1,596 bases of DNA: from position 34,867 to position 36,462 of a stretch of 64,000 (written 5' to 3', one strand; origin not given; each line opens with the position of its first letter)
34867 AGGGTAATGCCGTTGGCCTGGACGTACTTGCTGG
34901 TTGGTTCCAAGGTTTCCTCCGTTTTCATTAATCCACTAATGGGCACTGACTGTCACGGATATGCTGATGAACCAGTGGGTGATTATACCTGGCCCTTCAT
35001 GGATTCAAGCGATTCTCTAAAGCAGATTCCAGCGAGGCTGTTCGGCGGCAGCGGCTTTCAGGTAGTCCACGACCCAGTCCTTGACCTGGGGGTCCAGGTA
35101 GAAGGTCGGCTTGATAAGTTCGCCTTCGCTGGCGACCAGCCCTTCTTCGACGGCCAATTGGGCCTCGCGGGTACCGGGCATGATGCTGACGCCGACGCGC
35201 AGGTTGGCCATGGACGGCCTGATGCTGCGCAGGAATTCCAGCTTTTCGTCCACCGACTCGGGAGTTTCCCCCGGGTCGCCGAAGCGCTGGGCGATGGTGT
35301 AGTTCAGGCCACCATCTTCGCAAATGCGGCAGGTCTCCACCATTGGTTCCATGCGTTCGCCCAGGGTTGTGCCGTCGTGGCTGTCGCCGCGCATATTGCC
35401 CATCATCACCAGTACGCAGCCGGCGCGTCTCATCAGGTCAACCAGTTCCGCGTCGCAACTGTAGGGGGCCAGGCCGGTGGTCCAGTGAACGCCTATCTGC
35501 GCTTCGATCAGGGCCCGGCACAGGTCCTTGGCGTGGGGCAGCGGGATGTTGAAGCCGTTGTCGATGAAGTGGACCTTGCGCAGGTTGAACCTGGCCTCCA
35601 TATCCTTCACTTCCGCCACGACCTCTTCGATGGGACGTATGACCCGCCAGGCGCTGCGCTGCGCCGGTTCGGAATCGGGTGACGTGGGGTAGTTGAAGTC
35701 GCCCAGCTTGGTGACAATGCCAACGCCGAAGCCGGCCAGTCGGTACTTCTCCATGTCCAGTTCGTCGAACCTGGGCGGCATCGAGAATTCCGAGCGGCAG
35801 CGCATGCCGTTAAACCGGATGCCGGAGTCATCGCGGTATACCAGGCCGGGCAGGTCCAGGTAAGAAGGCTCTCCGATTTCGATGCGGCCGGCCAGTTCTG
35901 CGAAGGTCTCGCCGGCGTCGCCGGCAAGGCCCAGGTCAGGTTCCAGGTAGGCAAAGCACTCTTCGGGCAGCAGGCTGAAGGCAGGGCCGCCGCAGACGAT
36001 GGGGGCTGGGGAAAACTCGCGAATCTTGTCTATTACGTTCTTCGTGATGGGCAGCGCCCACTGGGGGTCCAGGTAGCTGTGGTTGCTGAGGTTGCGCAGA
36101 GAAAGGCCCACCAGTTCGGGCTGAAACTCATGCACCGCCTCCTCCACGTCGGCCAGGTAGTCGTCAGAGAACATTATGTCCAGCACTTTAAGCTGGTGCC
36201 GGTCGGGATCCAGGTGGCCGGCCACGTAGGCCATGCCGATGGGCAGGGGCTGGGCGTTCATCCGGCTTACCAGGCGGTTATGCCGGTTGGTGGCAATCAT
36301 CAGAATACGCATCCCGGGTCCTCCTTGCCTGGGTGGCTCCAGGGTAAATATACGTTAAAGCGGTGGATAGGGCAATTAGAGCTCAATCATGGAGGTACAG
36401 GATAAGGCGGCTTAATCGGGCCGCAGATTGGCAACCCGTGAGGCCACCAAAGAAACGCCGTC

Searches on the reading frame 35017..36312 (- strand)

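Call 23: search_protein_families(library=pfam, proteins=[window:35017-36312:-], max_evalue=0.001)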
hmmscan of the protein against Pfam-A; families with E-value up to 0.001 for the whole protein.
window:35017-36312:- (431 aa): 2 families
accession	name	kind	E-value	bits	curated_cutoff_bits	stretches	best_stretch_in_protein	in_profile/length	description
PF02310.24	B12-binding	-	6.9e-14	52.2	32.1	1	23-140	13-120/121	B12 binding domain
PF04055.27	Radical_SAM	-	2.7e-05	24.8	29.5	1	224-361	26-166/166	Radical SAM superfamily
